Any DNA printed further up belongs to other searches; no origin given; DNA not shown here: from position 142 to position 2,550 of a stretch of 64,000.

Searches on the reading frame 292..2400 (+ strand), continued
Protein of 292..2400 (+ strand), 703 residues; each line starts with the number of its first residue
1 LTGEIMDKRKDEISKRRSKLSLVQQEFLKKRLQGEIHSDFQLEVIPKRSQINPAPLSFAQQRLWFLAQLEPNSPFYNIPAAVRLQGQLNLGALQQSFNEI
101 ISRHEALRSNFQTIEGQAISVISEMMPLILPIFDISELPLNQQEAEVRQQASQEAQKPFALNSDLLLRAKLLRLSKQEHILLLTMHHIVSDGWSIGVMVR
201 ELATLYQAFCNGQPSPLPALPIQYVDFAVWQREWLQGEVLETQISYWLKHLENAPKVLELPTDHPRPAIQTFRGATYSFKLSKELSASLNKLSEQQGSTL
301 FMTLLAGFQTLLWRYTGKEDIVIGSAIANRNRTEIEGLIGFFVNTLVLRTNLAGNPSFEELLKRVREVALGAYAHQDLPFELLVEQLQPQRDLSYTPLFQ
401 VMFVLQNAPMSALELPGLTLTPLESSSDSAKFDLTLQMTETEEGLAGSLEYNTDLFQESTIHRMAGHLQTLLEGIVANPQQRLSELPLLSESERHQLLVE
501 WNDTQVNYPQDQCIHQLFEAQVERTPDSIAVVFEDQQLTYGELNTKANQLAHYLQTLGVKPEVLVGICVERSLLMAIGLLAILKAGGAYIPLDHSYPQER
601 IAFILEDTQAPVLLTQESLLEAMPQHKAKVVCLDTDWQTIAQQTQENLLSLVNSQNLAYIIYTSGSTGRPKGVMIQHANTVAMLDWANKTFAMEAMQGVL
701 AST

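Call 56: find_homologous_proteins(query=L087:1-4008:+, max_evalue=1e-200)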
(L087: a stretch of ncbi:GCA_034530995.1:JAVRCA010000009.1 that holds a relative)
Query L087:1-4008:+ (1335 aa): 545 proteins with E <= 1e-200 among 8000 candidates; the best 120 are listed.
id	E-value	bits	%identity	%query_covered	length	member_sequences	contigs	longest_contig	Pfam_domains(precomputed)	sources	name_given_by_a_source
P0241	0.0e+0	2747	92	100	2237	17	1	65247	PF08659.17,PF22336.3,PF00109.33,PF21394.4,PF21089.4,PF22621.3,PF00550.32,PF13561.13,PF16197.12,PF00698.27,PF00107.33,PF14765.13,PF00106.32,PF02801.29,PF13602.13,PF08240.18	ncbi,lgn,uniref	ncbi:beta-ketoacyl synthase N-terminal-like domain-containing protein [Nostoc sp.]|uniref:beta-ketoa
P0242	0.0e+0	2687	90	100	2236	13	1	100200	PF08659.17,PF22336.3,PF00109.33,PF21394.4,PF21089.4,PF22621.3,PF00550.32,PF13561.13,PF16197.12,PF00698.27,PF00107.33,PF14765.13,PF00106.32,PF02801.29,PF13602.13,PF08240.18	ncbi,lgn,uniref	ncbi:MAG: beta-ketoacyl synthase N-terminal-like domain-containing protein [Nostoc sp.]|uniref:beta-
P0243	0.0e+0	1884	64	99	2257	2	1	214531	PF08659.17,PF22336.3,PF00109.33,PF21394.4,PF21089.4,PF22621.3,PF00550.32,PF13561.13,PF16197.12,PF00698.27,PF00107.33,PF14765.13,PF00106.32,PF02801.29,PF13602.13,PF08240.18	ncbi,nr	ncbi:MAG: SDR family NAD(P)-dependent oxidoreductase [Brasilonema angustatum HA4187-MV1]|nr:SDR fami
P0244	0.0e+0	1847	64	98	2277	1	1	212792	PF08659.17,PF22336.3,PF00109.33,PF21394.4,PF21089.4,PF22621.3,PF00550.32,PF13561.13,PF00108.30,PF16197.12,PF00698.27,PF00107.33,PF14765.13,PF00106.32,PF02801.29,PF13602.13,PF08240.18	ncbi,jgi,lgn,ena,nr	ncbi:MAG: SDR family NAD(P)-dependent oxidoreductase [Iphinoe sp. HA4291-MV1]|jgi:acyl transferase d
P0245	0.0e+0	1822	62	100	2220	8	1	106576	PF08659.17,PF22336.3,PF00109.33,PF21394.4,PF21089.4,PF22621.3,PF00550.32,PF13561.13,PF16197.12,PF00698.27,PF00107.33,PF14765.13,PF00106.32,PF02801.29,PF13602.13,PF08240.18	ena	-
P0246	0.0e+0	1821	63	100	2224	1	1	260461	PF08659.17,PF22336.3,PF00109.33,PF21394.4,PF21089.4,PF22621.3,PF00550.32,PF13561.13,PF16197.12,PF00698.27,PF00107.33,PF14765.13,PF00106.32,PF02801.29,PF13602.13,PF08240.18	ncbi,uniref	ncbi:SDR family NAD(P)-dependent oxidoreductase [Scytonema sp. NUACC26]|uniref:SDR family NAD(P)-dep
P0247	0.0e+0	1813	62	100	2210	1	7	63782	PF08659.17,PF22336.3,PF00109.33,PF21394.4,PF21089.4,PF22621.3,PF00550.32,PF13561.13,PF16197.12,PF00698.27,PF00107.33,PF14765.13,PF00106.32,PF02801.29,PF13602.13,PF08240.18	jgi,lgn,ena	jgi:acyl transferase domain-containing protein/acyl carrier protein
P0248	0.0e+0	1809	63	100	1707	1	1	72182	PF08659.17,PF21394.4,PF21089.4,PF00107.33,PF00550.32,PF13561.13,PF14765.13,PF00106.32,PF13602.13,PF08240.18,PF00698.27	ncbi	ncbi:hypothetical protein NUACC21_16280 [Scytonema sp. NUACC21]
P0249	0.0e+0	1802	62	100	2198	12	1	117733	PF08659.17,PF22336.3,PF00109.33,PF21394.4,PF21089.4,PF22621.3,PF00550.32,PF13561.13,PF16197.12,PF00698.27,PF00107.33,PF14765.13,PF00106.32,PF02801.29,PF13602.13,PF08240.18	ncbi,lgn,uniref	ncbi:SDR family NAD(P)-dependent oxidoreductase [Nostoc sp.]|uniref:SDR family NAD(P)-dependent oxid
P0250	0.0e+0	1799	63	100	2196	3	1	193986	PF08659.17,PF22336.3,PF00109.33,PF21394.4,PF21089.4,PF22621.3,PF00550.32,PF13561.13,PF16197.12,PF00698.27,PF00107.33,PF14765.13,PF00106.32,PF02801.29,PF13602.13,PF08240.18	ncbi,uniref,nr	ncbi:MAG: SDR family NAD(P)-dependent oxidoreductase [Nostoc sp. DedQUE05]|uniref:SDR family NAD(P)-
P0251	0.0e+0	1786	62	100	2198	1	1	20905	PF08659.17,PF22336.3,PF00109.33,PF21394.4,PF21089.4,PF22621.3,PF00550.32,PF13561.13,PF16197.12,PF00698.27,PF00107.33,PF14765.13,PF00106.32,PF02801.29,PF13602.13,PF08240.18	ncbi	ncbi:MAG: SDR family NAD(P)-dependent oxidoreductase [Nostoc sp.]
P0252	0.0e+0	1777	62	100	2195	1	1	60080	PF08659.17,PF22336.3,PF00109.33,PF21394.4,PF21089.4,PF22621.3,PF00550.32,PF13561.13,PF16197.12,PF00698.27,PF00107.33,PF14765.13,PF00106.32,PF02801.29,PF13602.13,PF08240.18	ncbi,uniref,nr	ncbi:SDR family NAD(P)-dependent oxidoreductase [Nostoc sp. DedQUE07]|uniref:SDR family NAD(P)-depen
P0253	0.0e+0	1770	62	100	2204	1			PF08659.17,PF22336.3,PF00109.33,PF21394.4,PF21089.4,PF22621.3,PF00550.32,PF13561.13,PF16197.12,PF00698.27,PF00107.33,PF14765.13,PF00106.32,PF02801.29,PF13602.13,PF08240.18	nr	nr:SDR family NAD(P)-dependent oxidoreductase [Nostoc sp. CmiSLP01] MDZ8283300.1 SDR family NAD(P)-d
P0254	0.0e+0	1762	61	100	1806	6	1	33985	PF08659.17,PF22336.3,PF21394.4,PF21089.4,PF22621.3,PF00550.32,PF13561.13,PF16197.12,PF00698.27,PF00107.33,PF14765.13,PF00106.32,PF13602.13,PF08240.18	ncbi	-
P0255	0.0e+0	1755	61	100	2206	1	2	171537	PF08659.17,PF22336.3,PF00109.33,PF21394.4,PF21089.4,PF22621.3,PF00550.32,PF13561.13,PF16197.12,PF00698.27,PF00107.33,PF14765.13,PF00106.32,PF02801.29,PF13602.13,PF08240.18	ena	-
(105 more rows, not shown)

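Call 58: search_solved_structures(query=L008:3931-5337:+, max_evalue=1e-10, show_alignments=0)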
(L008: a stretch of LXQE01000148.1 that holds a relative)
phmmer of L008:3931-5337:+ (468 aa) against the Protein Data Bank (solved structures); distinct sequences matched with E-value up to 1e-10: 107 (the best 60 are shown).
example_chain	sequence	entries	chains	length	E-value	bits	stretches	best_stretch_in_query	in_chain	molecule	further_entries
4qbu_A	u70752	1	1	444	2.1e-98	333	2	182-464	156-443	ZmaA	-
8xjy_A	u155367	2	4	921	9.9e-76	258.3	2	177-464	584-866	Polyketide synthase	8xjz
8xju_A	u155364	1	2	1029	1.4e-75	257.8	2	177-464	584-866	Polyketide synthase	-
5yda_A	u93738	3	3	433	7.2e-75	255.5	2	190-446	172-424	PKS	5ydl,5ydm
4mz0_A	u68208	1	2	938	1.3e-73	251.3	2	180-465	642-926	CurL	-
6iyo_A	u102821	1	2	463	1.1e-57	198.8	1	178-466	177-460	Type I modular polyketide synthase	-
9iyw_A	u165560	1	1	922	1.6e-57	198.3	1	180-464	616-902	Polyketide synthase,GfsA KSQ-AncAT chimeric protein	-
11sz_A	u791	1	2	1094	5.1e-56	193.3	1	180-451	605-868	6-deoxyerythronolide-B synthase, Erythronolide synthase EryA2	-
7vee_A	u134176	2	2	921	2.6e-48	167.9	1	178-464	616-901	Polyketide synthase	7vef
8in9_A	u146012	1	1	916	2.7e-48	167.9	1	178-464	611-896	Polyketide synthase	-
8jpt_A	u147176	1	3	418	2e-45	158.4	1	183-453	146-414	Polyene macrolide polyketide synthase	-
8tpw_A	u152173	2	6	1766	5e-44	153.8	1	183-450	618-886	EryAII,EryAII,EryAII,EryAII,6-deoxyerythronolide-B synthase EryA3, modules 5 and 6 | EryAII,EryAII,EryAII,6-deoxyerythronolide-B synthase EryA3, modules 5 and 6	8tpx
7m7i_B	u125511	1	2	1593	5.8e-44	153.6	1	184-465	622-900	EryAI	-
7m7j_B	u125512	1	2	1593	5.9e-44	153.6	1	184-465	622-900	EryAI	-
7m7f_B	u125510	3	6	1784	8.2e-44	153.1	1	184-465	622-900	EryAI,6-deoxyerythronolide-B synthase EryA3, modules 5 and 6 chimera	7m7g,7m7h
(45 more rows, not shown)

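Call 61: search_solved_structures(query=L008:3931-5337:+, max_evalue=1e-90, show_alignments=1)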
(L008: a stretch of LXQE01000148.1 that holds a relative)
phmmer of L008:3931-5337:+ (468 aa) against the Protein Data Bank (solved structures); distinct sequences matched with E-value up to 1e-90: 1.
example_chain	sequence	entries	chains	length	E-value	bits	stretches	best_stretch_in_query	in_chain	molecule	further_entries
4qbu_A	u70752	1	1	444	2.1e-98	333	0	182-464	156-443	ZmaA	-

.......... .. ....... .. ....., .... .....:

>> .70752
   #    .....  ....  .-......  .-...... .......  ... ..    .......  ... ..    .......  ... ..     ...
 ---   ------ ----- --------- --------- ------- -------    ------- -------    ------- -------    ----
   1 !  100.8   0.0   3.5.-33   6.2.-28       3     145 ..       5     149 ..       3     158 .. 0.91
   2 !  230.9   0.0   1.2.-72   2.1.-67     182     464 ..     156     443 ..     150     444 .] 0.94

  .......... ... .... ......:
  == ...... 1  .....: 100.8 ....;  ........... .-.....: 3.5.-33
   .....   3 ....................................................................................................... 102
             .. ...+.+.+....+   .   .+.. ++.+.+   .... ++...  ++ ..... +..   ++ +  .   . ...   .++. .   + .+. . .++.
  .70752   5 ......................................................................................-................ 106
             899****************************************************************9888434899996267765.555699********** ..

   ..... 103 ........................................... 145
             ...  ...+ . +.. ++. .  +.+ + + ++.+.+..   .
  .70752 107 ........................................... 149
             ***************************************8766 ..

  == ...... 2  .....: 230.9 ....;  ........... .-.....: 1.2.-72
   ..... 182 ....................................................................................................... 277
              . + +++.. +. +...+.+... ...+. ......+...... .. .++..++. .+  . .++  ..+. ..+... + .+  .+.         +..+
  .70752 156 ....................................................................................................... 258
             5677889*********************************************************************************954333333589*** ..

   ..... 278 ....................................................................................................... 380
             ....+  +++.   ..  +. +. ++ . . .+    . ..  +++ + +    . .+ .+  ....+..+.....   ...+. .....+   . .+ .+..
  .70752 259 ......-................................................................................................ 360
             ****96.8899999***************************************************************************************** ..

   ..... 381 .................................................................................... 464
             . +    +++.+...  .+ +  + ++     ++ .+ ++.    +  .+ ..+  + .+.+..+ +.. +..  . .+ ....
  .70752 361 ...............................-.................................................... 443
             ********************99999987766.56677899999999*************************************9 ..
